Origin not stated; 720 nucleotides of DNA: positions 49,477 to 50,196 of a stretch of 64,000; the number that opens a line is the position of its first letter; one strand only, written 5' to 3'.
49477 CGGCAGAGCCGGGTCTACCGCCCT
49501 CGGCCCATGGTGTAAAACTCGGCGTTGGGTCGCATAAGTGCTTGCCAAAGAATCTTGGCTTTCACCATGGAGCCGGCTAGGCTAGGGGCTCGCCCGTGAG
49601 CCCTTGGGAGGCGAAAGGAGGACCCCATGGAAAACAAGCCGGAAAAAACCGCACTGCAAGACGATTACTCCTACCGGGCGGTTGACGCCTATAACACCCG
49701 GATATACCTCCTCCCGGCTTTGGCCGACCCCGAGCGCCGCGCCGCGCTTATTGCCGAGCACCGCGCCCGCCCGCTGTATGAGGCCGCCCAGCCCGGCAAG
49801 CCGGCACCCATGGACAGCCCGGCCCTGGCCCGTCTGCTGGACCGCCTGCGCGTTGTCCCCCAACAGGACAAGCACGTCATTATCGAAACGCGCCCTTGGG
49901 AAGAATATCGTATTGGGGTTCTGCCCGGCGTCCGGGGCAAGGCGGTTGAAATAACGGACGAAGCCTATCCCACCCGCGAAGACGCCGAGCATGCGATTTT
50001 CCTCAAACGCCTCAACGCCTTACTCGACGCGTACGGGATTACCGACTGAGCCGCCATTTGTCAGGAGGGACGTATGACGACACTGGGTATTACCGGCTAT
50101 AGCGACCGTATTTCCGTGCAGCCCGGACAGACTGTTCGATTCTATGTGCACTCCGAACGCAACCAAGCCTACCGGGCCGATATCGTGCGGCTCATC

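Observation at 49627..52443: N,N-dimethylformamidase-like two-subunit enzyme (small + large subunit)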

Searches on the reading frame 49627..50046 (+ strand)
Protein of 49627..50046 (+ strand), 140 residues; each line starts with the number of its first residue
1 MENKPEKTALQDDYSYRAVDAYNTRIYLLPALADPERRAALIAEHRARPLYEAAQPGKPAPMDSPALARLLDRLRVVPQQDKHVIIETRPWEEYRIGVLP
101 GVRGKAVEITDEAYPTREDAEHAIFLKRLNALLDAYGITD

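Call 4: search_solved_structures(query=window:49627-50046:+, max_evalue=10, show_alignments=2)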
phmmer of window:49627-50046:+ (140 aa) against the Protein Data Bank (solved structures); distinct sequences matched with E-value up to 10: 3.
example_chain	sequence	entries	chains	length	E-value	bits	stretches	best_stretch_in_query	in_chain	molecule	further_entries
6lvb_B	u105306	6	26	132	1.1e-08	38.5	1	34-130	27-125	N,N-dimethylformamidase small subunit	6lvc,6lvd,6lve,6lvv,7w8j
3kfv_A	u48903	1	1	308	0.71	13.3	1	61-95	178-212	Tight junction protein ZO-3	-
1nfg_A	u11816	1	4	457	0.81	13.1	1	38-124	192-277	D-hydantoinase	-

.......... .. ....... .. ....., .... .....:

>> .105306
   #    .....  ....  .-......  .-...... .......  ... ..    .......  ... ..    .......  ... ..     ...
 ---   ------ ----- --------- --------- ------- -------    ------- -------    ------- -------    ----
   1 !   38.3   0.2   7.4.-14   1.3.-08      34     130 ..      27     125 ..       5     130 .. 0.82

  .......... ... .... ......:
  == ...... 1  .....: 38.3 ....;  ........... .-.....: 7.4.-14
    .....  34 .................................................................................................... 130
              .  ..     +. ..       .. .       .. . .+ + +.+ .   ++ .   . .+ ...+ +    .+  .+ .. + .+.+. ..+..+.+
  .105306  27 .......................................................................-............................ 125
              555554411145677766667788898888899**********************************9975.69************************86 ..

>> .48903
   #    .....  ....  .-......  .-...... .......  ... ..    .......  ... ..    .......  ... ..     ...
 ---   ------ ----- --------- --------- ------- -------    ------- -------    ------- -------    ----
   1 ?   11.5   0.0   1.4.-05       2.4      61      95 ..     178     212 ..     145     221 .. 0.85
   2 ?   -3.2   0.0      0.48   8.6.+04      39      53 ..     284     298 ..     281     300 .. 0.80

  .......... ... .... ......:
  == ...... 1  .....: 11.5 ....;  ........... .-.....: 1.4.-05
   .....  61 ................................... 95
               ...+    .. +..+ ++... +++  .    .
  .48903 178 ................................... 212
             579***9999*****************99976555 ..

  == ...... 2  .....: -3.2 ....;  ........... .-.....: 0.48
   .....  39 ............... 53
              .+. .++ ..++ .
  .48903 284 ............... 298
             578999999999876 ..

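Call 5: search_protein_families(library=pfam, proteins=[window:49627-50046:+], max_evalue=0.01)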
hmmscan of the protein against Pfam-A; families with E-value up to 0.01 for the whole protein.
window:49627-50046:+ (140 aa): 0 families

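Call 6: search_protein_families(library=ncbifam, proteins=[window:49627-50046:+], max_evalue=0.01)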
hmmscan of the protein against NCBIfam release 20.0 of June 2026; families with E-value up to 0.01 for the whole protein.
window:49627-50046:+ (140 aa): 0 families

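Call 34: find_homologous_proteins(query=window:49627-50046:+, max_evalue=0.001)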
Query window:49627-50046:+ (140 aa): 133 proteins with E <= 0.001 among 677 candidates; the best 120 are listed.
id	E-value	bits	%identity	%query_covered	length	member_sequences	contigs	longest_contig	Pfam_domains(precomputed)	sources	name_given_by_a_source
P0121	1.2e-83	296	97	100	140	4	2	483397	PF26354.1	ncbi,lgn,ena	-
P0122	7.5e-83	293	96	100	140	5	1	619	PF26354.1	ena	-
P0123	7.5e-83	293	96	100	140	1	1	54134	PF26354.1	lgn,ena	-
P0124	2.7e-82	292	96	100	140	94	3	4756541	PF26354.1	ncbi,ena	-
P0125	9.6e-82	290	95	100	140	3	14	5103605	PF26354.1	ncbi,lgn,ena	-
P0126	1.8e-81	289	95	100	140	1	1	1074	PF26354.1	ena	-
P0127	3.5e-81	288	94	100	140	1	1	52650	PF26354.1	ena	-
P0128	6.1e-81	287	94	100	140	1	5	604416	PF26354.1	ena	-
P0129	1.0e-80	286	93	99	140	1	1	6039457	PF26354.1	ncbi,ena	-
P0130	2.3e-79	282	91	100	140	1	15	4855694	PF26354.1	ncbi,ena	-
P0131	3.0e-79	282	92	100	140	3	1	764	PF26354.1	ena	-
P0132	6.8e-79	281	91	100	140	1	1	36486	PF26354.1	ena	-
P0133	7.2e-79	280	91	100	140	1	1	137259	PF26354.1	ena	-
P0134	1.5e-78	279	91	100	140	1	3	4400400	PF26354.1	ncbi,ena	-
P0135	1.5e-78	279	91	100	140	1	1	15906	PF26354.1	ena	-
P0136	2.2e-78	279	90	100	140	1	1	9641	PF26354.1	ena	-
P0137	4.4e-78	278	90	100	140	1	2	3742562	PF26354.1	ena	-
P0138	2.0e-77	276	90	100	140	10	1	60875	PF26354.1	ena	-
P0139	6.1e-77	274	89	100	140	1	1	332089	PF26354.1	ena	-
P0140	1.8e-75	269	88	100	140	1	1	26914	PF26354.1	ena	-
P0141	7.2e-75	267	86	100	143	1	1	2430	PF26354.1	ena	-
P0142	2.8e-72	259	85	100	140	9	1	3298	PF26354.1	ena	-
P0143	1.2e-70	254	84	99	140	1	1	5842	PF26354.1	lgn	-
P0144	3.4e-70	252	82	100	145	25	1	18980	PF26354.1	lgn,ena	-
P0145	1.4e-68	247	79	100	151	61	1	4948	PF26354.1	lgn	-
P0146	3.0e-64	233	74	100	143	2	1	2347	PF26354.1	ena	-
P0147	3.4e-63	230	76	100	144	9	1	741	PF26354.1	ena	-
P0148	5.3e-62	226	71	100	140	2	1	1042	PF26354.1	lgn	-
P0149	6.9e-58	212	70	99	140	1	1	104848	PF26354.1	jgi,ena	-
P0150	1.3e-57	212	69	100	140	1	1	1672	PF26354.1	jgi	jgi:hypothetical protein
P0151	2.3e-51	191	66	94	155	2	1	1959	PF26354.1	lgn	-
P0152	4.2e-51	191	65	97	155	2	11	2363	PF26354.1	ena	-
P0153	6.3e-51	190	65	98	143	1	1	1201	PF26354.1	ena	-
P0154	7.1e-51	190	63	99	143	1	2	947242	PF26354.1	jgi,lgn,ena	-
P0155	2.3e-49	185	68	94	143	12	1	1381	PF26354.1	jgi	jgi:hypothetical protein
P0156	1.1e-48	183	65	98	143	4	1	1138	PF26354.1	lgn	-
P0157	3.3e-48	181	66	99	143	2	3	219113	PF26354.1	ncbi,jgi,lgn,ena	-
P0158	2.4e-47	178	66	97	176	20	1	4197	PF26354.1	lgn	-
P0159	2.6e-47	178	63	94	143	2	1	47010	PF26354.1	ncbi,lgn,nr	ncbi:MAG: inner-membrane translocator [Gammaproteobacteria bacterium]|nr:inner-membrane translocator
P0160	3.1e-47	178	59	98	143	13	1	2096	PF26354.1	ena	-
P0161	6.2e-47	177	63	95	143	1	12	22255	PF26354.1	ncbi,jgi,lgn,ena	ncbi:MAG: inner-membrane translocator [Gammaproteobacteria bacterium]|jgi:hypothetical protein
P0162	8.3e-47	177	65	97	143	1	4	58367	PF26354.1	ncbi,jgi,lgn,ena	-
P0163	3.5e-46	175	60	99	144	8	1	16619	PF26354.1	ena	-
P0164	6.2e-46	174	63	94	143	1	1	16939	PF26354.1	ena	-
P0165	7.4e-46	174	65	94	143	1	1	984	PF26354.1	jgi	jgi:hypothetical protein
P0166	9.4e-46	173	61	99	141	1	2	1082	PF26354.1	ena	-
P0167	1.3e-45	173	64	94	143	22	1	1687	PF26354.1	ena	-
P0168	1.4e-45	173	66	94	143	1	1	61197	PF26354.1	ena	-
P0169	2.0e-45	172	63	95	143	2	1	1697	PF26354.1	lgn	-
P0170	2.4e-45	172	64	94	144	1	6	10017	PF26354.1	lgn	-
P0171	2.7e-45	172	61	96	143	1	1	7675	PF26354.1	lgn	-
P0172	2.9e-45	172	61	99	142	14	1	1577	PF26354.1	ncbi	-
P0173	3.9e-45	171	60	98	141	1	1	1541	PF26354.1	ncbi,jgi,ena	jgi:hypothetical protein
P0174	3.9e-45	171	63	94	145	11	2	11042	PF26354.1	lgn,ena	-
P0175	5.7e-45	171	59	99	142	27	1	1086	PF26354.1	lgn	-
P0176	6.2e-45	171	60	97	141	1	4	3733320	PF26354.1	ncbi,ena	-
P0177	7.8e-45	170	58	97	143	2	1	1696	PF26354.1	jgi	jgi:hypothetical protein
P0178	9.4e-45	170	64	94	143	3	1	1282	PF26354.1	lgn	-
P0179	2.0e-44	169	60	99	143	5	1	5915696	PF26354.1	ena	-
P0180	2.1e-44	169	59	97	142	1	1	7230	PF26354.1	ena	-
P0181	3.1e-44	168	63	94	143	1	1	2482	PF26354.1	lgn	-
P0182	1.2e-43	166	59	97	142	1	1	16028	PF26354.1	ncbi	ncbi:MAG: hypothetical protein AAF384_13710 [Pseudomonadota bacterium]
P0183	1.7e-43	166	62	94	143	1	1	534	PF26354.1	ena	-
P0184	2.3e-43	165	60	99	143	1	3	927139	PF26354.1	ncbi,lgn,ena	-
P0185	2.4e-43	165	61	94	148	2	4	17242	PF26354.1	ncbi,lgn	-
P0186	3.9e-43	165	60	96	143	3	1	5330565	PF26354.1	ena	-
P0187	7.5e-43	164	60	96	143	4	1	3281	PF26354.1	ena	-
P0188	7.7e-43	164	60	97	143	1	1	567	PF26354.1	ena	-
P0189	1.3e-42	163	59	96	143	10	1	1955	PF26354.1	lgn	-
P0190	1.5e-42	163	58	98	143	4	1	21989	PF26354.1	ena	-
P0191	2.5e-42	162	62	94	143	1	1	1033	PF26354.1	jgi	jgi:hypothetical protein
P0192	5.0e-42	161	62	94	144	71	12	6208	PF26354.1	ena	-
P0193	6.2e-42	161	59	94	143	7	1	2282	PF26354.1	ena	-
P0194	8.8e-42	160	61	94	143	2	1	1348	PF26354.1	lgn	-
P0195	1.1e-41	160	97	56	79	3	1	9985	PF26354.1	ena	-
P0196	1.4e-41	160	62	94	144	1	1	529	PF26354.1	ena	-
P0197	1.9e-41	159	60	98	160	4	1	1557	PF26354.1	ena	-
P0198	5.0e-41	158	59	94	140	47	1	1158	PF26354.1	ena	-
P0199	7.1e-41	157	59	94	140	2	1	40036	PF26354.1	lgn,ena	-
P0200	1.6e-40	156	61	94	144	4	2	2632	PF26354.1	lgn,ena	-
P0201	1.9e-40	156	58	94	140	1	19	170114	PF26354.1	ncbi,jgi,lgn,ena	jgi:hypothetical protein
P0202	3.2e-39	152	58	98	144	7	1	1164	PF26354.1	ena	-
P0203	1.3e-38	150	57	94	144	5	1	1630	PF26354.1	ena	-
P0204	5.1e-33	132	66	71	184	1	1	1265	PF26354.1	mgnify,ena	mgnify:CR=1 FL=1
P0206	2.9e-30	123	65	64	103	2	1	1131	PF26354.1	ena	-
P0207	1.2e-28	118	46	98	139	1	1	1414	PF26354.1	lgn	-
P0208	2.5e-27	114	44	94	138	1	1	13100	PF26354.1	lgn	-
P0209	6.0e-27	112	44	96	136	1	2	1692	PF26354.1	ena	-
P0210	1.4e-26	111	45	93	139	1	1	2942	PF26354.1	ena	-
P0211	2.1e-26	111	45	98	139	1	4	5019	PF26354.1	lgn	-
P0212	2.3e-26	110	47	94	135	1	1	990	PF26354.1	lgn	-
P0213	2.5e-26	110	47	97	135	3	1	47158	PF26354.1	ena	-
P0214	3.2e-26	110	45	94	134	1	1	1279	PF26354.1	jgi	-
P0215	3.3e-26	110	45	94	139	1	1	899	PF26354.1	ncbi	-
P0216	7.4e-26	109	44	98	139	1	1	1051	PF26354.1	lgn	-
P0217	1.0e-25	108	72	51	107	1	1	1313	PF26354.1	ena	-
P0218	2.3e-25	107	45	98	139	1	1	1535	PF26354.1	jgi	jgi:hypothetical protein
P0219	2.8e-25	107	45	98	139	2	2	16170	PF26354.1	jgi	jgi:hypothetical protein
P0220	4.8e-25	106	44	94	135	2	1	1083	PF26354.1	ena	-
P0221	5.7e-25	106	44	95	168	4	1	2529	PF26354.1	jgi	-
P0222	5.8e-25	106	64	59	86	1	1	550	PF26354.1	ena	-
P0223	6.0e-25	106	45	94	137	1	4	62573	PF26354.1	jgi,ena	jgi:branched-chain amino acid transport system permease protein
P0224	9.1e-25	105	44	94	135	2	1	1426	PF26354.1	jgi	-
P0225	1.4e-24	105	43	98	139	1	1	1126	PF26354.1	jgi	jgi:hypothetical protein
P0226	1.6e-24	104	42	98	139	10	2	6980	PF26354.1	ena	-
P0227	1.7e-24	104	45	93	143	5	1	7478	PF26354.1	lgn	-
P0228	2.2e-24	104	43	94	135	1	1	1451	PF26354.1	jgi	-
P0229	2.4e-24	104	43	93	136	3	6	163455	PF26354.1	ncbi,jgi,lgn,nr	ncbi:MAG: inner-membrane translocator [Gammaproteobacteria bacterium]|nr:inner-membrane translocator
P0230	2.5e-24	104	44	94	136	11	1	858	PF26354.1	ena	-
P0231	4.0e-24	103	43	98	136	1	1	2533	PF26354.1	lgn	-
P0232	6.3e-24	103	44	94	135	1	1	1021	PF26354.1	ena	-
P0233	7.0e-24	102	45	98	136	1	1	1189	PF26354.1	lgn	-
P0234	8.0e-24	102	44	94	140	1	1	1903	PF26354.1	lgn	-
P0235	8.5e-24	102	45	98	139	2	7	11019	PF26354.1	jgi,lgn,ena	-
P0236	9.6e-24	102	43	97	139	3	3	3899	PF26354.1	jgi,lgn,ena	-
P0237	1.1e-23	102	42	98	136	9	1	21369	PF26354.1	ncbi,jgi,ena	jgi:hypothetical protein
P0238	1.7e-23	101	42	93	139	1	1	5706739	PF26354.1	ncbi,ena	-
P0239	2.2e-23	101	42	93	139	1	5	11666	PF26354.1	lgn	-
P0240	2.3e-23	101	42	98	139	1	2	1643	PF26354.1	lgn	-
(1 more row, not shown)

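Call 50: predict_structure(alignment_id=A1)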
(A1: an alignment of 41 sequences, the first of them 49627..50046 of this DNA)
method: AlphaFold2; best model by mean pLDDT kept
length: 140 residues; sequences in the alignment: 41
mean_pLDDT: 89.1   pTM: 0.80
mean pLDDT of the five models: 89.1, 88.3, 86.2, 85.6, 83.8
residues with pLDDT >= 90: 92; 70-90: 40; 50-70: 7; < 50: 1
segments of 3 or more residues with pLDDT < 50: none
pLDDT, mean of each block of 10 residues (from residue 1): 63 79 92 96 95 86 92 83 94 95 91 96 96 89
secondary structure, 60 per line:
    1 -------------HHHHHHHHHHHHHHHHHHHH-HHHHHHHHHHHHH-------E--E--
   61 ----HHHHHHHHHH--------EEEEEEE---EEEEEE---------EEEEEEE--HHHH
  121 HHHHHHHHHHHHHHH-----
elements in order: H14-33 H35-47 H65-74 E83-89 E93-98 E108-114 H117-135

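Call 56: fold_search(model_id=the predicted structure, library=pdb)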
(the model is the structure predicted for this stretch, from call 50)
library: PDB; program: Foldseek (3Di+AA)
matches with E <= 10: 384; with E <= 0.001: 3
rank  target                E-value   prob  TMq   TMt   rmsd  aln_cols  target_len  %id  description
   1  6lvb_B                2.4e-06  1.00  0.68  0.75   3.9       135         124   24  Structure of Dimethylformamidase, tetramer (released 2020-06-03)
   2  6lvv_B                9.0e-06  1.00  0.67  0.74   4.1       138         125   23  N, N-dimethylformamidase (released 2020-08-12)
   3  6lvd_B                5.4e-05  1.00  0.60  0.69   4.2       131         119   23  Structure of Dimethylformamidase, tetramer, Y440A mutant (released 2020-06-03)
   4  4hv4_A                3.4e-01  0.33  0.21  0.08   6.7        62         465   16  2.25 Angstrom resolution crystal structure of UDP-N-acetylmuramate--L-alanine ligase (murC) from Yersinia pestis CO92  (released 2012-11-21)
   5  4cyi_G                3.6e-01  0.10  0.18  0.08  15.2       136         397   14  Chaetomium thermophilum Pan3 (released 2014-06-11)
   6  6l0v_A                4.1e-01  0.28  0.18  0.34   9.8        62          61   13  Structure of RLD2 BRX domain bound to LZY3 CCL motif (released 2020-02-05)
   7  4hv4_B                4.9e-01  0.28  0.21  0.08   6.7        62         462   16  2.25 Angstrom resolution crystal structure of UDP-N-acetylmuramate--L-alanine ligase (murC) from Yersinia pestis CO92  (released 2012-11-21)
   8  4fl3                  5.5e-01  0.09  0.20  0.07  15.5       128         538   13  Structural and Biophysical Characterization of the Syk Activation Switch (released 2012-11-28)
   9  2f00_B                5.9e-01  0.23  0.21  0.08   6.6        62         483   14  Escherichia coli MurC (released 2006-10-24)
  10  3vyy_A                6.2e-01  0.44  0.24  0.36   6.7        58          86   14  Structural insights into RISC assembly facilitated by dsRNA binding domains of human RNA helicase A (DHX9) (released 2013-02-13)
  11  3f6g_A                6.2e-01  0.25  0.25  0.28   5.9        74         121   20  Crystal structure of the regulatory domain of LiCMS in complexed with isoleucine - type II (released 2009-04-21)
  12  2n3f_MODEL_1_A        8.4e-01  0.41  0.25  0.23   5.0        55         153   24  Solution structure of both dsRBDs of DRB4 along with linker (viz. DRB4(1-153)) (released 2016-09-07)
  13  9e4w_O                8.4e-01  0.16  0.19  0.26   6.8        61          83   11  Structure of Bacillus phage SPO1 anti-CBASS 4 (Acb4) in complex with 3'3'-cGAMP (released 2025-01-29)
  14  5tqs_D                8.4e-01  0.04  0.15  0.15  11.4        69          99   16  Phospholipase C gamma-1 C-terminal SH2 domain bound to a phosphopeptide derived from the receptor tyrosine kinase ErbB (released 2017-04-19)
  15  8dg7_K                1.0e+00  0.21  0.21  0.17  21.2        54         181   15  Structural Basis of MicroRNA Biogenesis by Dicer-1 and Its Partner Protein Loqs-PB - complex III (released 2022-11-16)
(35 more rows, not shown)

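Call 70: search_protein_representatives(alignment_id=A1)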
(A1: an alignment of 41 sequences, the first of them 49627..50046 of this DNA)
Query: 41 sequences, 140 profile positions. Proteins with E-value up to 0.001 (for the whole library): 343; up to 1e-10: 111; up to 1e-30: 9. The best 150 are listed.
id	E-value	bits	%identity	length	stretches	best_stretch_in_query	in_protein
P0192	4.1e-59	214.7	-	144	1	4-139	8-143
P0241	7.2e-51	188.0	-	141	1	4-137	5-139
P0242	5.6e-40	152.7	-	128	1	5-126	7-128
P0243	1.5e-35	138.4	-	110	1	31-137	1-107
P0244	1.1e-33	132.3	-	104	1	47-138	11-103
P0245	3.8e-33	130.6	-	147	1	3-139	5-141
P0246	1.2e-31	125.7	-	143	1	5-104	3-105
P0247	3.9e-31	124.1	-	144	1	5-105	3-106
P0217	5.6e-31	123.6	-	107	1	66-139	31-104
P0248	6.9e-30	120.0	-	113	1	5-99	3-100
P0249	3.3e-29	117.8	-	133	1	6-91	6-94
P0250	4.6e-28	114.1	-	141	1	8-134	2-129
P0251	8.9e-28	113.2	-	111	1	7-111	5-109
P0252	1.1e-27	112.9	-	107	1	6-88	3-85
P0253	2.8e-27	111.5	-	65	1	76-139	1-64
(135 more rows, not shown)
